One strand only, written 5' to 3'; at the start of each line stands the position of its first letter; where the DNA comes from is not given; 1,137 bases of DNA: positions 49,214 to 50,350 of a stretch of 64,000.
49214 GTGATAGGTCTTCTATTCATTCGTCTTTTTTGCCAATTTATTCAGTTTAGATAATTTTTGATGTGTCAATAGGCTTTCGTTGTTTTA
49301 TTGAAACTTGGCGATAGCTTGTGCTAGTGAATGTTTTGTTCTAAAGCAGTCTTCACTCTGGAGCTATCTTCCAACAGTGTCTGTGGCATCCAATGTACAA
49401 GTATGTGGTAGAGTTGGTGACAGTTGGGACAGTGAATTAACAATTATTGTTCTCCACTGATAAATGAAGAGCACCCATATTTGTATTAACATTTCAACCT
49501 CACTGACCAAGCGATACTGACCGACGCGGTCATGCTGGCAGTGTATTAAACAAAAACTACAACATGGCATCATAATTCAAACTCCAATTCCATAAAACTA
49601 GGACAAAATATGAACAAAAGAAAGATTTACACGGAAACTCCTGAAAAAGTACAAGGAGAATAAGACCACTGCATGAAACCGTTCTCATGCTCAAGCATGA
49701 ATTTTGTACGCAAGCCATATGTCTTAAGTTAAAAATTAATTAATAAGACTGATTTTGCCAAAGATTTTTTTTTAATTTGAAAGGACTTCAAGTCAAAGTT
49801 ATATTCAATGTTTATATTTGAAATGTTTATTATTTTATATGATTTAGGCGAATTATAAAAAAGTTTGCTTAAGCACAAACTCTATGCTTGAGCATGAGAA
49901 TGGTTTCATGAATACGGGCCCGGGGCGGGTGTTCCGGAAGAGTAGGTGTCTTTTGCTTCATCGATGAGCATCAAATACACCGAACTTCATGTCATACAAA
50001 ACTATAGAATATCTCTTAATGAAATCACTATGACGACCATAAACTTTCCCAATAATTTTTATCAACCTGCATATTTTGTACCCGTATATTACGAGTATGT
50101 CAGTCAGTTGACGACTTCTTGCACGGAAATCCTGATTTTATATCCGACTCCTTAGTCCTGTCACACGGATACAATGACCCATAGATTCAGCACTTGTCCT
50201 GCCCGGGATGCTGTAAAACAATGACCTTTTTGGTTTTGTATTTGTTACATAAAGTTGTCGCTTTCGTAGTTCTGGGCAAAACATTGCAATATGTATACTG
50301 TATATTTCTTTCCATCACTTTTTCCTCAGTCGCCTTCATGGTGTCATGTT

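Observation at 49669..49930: Transposon insertion validated by an internal filled-site versus empty-site comparison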

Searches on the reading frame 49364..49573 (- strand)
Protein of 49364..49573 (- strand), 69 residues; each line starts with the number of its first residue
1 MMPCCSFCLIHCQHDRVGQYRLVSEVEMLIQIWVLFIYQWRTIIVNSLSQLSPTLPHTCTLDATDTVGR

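Call 25: find_encoding_contigs(protein=window:49364-49573:-, flank=10000, max_places=10)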
Protein window:49364-49573:- (69 aa): no gene with exactly this product is on record in the collection.

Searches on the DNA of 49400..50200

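Call 12: search_rna_families(source=window, start=49400, end=50200, threshold=evalue, max_evalue=10)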
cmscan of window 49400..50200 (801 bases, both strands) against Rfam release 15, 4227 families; matches with E-value up to 10: 5.
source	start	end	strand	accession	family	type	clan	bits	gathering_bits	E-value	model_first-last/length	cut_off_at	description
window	49812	49943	+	RF02933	ARRPOF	Gene; sRNA;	-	15.5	127.2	0.3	1-256/256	no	ARRPOF RNA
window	49953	49983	+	RF00054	SNORD25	Gene; snRNA; snoRNA; CD-box;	CL00049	14.4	39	7.5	51-81/87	no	Small nucleolar RNA SNORD25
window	49994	50072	-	RF00218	SNORD46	Gene; snRNA; snoRNA; CD-box;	CL00061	14.1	40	7.3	1-104/104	no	Small nucleolar RNA SNORD46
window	49777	49975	+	RF01295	SCARNA7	Gene; snRNA; snoRNA; scaRNA;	-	12.6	65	0.92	1-330/330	no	Small Cajal body-specific RNA 7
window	49598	49658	-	RF01956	NEAT1_2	Gene; lncRNA;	-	11.7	60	9.1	1-116/116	no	Nuclear enriched abundant transcript 1 conserved region 2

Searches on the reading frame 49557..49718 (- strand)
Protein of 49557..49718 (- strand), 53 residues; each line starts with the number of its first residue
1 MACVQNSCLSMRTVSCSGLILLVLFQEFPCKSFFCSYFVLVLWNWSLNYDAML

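Call 40: find_encoding_contigs(protein=window:49557-49718:-, flank=5000, max_places=10)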
Protein window:49557-49718:- (53 aa): no gene with exactly this product is on record in the collection.

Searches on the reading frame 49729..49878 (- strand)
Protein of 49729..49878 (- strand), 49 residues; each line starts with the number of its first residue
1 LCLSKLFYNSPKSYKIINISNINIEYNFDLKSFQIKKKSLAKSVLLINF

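Call 41: find_encoding_contigs(protein=window:49729-49878:-, flank=5000, max_places=10)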
Protein window:49729-49878:- (49 aa): no gene with exactly this product is on record in the collection.

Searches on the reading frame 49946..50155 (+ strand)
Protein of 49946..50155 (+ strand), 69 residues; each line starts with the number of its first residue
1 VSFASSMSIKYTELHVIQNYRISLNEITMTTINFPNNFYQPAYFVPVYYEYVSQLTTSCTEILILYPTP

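Call 24: find_encoding_contigs(protein=window:49946-50155:+, flank=10000, max_places=10)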
Protein window:49946-50155:+ (69 aa): no gene with exactly this product is on record in the collection.
